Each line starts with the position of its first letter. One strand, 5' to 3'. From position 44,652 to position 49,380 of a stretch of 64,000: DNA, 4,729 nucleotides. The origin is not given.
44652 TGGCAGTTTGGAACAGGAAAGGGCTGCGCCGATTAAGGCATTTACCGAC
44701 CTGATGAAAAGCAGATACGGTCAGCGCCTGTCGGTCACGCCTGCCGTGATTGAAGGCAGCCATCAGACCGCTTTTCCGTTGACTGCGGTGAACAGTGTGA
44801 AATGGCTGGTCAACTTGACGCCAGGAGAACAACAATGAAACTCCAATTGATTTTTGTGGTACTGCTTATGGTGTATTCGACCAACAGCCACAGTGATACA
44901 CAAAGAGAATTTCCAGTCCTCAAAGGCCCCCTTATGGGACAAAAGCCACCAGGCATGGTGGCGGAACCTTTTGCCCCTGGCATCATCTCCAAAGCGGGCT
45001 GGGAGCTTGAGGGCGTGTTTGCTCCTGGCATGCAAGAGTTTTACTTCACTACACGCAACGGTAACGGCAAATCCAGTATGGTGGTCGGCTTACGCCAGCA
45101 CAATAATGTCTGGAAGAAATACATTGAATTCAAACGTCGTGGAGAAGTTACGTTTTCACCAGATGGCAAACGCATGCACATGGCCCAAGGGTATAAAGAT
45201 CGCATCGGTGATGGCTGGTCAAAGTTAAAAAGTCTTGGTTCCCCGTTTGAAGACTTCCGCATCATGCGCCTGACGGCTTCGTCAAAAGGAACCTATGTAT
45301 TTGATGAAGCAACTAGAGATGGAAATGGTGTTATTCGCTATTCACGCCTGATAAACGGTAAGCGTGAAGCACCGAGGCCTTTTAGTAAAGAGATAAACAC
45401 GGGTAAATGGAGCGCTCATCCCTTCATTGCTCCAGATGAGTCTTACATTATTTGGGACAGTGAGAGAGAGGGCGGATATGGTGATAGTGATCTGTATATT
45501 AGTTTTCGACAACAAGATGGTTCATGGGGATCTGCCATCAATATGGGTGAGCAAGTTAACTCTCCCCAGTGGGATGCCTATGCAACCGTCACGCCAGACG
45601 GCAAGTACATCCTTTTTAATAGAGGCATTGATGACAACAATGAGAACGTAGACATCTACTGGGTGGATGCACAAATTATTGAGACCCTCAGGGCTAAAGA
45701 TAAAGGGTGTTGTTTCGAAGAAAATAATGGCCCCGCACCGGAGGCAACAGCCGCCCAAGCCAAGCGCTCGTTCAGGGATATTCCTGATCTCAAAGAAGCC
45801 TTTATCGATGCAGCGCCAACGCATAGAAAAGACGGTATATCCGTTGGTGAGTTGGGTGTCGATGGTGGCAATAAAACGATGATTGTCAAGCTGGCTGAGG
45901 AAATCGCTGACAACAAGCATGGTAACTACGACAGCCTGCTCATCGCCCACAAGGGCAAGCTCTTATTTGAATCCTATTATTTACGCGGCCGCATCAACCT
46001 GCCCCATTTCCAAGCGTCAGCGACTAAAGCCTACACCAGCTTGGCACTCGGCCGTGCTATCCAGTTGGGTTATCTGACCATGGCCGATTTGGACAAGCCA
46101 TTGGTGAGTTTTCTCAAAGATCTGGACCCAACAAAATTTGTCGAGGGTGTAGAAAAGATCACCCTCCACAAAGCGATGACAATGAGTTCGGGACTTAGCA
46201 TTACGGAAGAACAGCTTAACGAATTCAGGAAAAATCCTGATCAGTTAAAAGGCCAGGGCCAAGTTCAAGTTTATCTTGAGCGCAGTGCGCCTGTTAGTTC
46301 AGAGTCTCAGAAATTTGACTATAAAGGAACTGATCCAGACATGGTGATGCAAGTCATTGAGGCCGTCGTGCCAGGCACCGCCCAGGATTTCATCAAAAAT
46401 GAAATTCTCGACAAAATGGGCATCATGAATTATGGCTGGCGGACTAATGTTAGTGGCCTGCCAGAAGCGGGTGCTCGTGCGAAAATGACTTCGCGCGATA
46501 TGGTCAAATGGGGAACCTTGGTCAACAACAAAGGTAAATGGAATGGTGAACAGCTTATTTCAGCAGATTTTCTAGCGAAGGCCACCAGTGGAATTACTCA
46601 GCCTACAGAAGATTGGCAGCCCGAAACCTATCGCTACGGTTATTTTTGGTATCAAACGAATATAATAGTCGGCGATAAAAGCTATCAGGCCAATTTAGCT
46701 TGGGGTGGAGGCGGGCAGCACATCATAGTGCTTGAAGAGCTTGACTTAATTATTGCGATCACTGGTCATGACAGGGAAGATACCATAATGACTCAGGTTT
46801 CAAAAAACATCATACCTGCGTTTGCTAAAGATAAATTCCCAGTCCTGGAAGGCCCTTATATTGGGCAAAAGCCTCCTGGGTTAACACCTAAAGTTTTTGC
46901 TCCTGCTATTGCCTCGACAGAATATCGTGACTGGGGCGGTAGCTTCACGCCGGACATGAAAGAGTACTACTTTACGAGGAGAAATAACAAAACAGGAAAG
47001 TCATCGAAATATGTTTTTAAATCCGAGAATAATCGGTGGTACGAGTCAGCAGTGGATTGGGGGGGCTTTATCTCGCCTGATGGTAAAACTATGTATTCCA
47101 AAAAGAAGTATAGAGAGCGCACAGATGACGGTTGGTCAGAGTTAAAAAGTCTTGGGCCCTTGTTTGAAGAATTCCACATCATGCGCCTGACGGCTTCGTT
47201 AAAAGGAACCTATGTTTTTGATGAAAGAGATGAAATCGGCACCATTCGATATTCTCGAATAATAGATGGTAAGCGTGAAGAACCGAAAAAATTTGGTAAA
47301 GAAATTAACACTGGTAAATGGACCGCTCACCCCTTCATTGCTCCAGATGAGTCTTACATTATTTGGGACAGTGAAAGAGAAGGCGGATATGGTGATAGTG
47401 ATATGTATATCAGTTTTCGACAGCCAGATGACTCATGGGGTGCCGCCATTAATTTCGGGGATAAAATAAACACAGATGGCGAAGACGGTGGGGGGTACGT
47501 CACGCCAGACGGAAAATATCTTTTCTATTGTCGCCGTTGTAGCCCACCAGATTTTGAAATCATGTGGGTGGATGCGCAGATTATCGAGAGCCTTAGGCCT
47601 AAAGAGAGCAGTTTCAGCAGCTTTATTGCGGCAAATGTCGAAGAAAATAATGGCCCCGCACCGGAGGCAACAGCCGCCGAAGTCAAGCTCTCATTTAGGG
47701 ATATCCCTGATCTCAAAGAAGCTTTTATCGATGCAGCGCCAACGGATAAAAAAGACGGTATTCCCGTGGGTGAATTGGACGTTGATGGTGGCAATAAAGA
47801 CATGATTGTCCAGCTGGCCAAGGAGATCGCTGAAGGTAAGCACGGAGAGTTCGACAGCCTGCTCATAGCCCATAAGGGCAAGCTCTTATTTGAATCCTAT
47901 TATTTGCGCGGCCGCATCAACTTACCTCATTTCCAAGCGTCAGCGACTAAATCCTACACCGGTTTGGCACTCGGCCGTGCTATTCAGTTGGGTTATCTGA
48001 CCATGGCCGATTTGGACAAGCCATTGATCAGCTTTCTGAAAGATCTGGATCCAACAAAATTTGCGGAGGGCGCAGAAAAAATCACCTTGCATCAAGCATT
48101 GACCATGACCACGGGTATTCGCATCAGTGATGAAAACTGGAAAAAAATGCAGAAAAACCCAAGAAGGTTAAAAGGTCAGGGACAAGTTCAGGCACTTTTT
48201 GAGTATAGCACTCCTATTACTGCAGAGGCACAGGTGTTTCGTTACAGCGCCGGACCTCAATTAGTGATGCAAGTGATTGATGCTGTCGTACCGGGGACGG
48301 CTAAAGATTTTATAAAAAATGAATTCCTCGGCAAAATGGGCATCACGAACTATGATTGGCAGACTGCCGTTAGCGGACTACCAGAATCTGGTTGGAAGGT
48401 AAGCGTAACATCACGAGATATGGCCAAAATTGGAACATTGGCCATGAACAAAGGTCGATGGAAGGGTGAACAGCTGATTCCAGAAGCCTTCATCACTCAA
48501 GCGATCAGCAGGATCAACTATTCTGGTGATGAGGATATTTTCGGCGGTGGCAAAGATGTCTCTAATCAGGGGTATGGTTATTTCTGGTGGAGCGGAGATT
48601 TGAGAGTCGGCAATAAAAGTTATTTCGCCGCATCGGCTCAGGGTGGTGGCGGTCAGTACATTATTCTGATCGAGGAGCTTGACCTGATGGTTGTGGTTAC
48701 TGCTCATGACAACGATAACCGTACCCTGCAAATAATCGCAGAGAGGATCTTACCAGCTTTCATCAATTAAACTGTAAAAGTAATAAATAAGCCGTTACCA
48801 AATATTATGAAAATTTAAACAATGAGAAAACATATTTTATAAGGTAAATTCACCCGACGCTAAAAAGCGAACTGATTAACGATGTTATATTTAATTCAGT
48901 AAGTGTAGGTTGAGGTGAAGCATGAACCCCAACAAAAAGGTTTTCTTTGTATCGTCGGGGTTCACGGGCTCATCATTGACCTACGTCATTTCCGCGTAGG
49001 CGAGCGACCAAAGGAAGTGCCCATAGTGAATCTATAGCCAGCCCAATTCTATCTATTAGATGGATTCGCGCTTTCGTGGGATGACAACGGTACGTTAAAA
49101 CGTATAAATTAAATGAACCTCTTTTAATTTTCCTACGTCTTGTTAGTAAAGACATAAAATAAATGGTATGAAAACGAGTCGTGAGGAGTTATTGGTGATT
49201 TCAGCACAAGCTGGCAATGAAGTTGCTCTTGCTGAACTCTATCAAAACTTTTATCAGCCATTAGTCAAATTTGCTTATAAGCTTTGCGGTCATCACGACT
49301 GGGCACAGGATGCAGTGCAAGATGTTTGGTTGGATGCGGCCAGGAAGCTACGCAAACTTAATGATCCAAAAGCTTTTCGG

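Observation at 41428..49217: A ~7.5-kb gene block bracketed by a direct duplication of an ECF sigma promoter plus its first codons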

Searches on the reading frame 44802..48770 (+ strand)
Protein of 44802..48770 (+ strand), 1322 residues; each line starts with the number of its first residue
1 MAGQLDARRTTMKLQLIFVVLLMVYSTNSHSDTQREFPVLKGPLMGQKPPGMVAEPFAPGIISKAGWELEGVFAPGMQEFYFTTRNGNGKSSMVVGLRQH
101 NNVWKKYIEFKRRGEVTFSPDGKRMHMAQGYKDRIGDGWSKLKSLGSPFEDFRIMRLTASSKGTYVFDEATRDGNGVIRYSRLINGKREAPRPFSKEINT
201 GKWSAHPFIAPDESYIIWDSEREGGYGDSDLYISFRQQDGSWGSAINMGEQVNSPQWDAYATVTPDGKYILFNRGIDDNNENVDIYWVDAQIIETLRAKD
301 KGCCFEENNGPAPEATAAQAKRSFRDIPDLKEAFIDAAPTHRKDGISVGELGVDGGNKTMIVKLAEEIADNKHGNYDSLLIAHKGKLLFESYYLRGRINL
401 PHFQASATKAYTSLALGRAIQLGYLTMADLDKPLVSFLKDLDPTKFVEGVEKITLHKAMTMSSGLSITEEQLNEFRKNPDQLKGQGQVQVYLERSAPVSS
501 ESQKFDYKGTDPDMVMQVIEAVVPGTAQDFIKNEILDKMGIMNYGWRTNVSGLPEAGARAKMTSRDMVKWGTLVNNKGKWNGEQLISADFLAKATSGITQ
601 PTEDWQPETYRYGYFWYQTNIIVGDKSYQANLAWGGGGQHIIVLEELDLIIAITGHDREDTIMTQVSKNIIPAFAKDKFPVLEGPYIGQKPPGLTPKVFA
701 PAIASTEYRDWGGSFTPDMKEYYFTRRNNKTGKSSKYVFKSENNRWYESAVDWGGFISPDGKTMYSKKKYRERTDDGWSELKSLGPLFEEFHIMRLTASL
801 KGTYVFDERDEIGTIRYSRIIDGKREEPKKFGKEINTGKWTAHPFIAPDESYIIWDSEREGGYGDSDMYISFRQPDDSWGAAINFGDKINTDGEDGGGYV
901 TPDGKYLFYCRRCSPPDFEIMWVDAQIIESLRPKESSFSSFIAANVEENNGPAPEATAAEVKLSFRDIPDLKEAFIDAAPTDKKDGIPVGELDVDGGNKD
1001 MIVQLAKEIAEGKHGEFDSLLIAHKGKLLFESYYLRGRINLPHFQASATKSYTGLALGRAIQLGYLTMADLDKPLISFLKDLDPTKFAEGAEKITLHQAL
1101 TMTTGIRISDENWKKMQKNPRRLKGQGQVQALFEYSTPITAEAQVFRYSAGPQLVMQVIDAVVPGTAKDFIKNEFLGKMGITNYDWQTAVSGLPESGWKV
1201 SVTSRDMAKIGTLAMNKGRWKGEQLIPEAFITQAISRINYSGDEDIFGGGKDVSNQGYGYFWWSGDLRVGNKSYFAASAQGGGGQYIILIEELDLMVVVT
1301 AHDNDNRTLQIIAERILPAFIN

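Call 8: search_protein_families(library=pfam, proteins=[window:44802-48770:+])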
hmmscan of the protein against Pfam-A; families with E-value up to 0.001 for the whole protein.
window:44802-48770:+ (1322 aa): 2 families
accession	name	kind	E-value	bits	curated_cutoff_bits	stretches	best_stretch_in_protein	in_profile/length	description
PF00144.29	Beta-lactamase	-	8.9e-29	101.1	27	2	378-654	18-307/329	Beta-lactamase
PF07676.18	PD40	-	4.3e-19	68.4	20.9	0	253-287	6-38/38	WD40-like Beta Propeller Repeat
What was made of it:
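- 44802..48770 (+): 1322-aa hydrolase made of two fused PD40 + beta-lactamase-fold units. The internal repeat is 45191-46773 vs 47108-48711. Pfam (call 8).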

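Call 80: search_protein_families(library=ncbifam, proteins=[window:44802-48770:+], max_evalue=0.001)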
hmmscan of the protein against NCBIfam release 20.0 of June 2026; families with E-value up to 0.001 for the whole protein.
window:44802-48770:+ (1322 aa): 3 families
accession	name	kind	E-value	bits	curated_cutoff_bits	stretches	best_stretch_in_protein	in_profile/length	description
NF045925.1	3-sucCA_synth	equivalog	4.2e-43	147.5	800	2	999-1319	39-330/498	3-succinylated cholic acid synthase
NF053607.1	CHU_0125_OmpA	equivalog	6.2e-22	77.9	620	2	201-275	273-347/639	CHU_0125 family OmpA-like outer membrane integrity protein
NF052230.1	T9SS_PorE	exception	2.3e-15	55.9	600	2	813-908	253-347/648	PorE family type IX secretion system protein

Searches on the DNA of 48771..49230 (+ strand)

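Call 67: search_dna_similar(query=window:48771-49230:+, collection=plasmids, mode=distant, max_rows=10)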
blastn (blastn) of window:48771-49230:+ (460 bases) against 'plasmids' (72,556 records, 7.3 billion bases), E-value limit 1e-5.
No match.
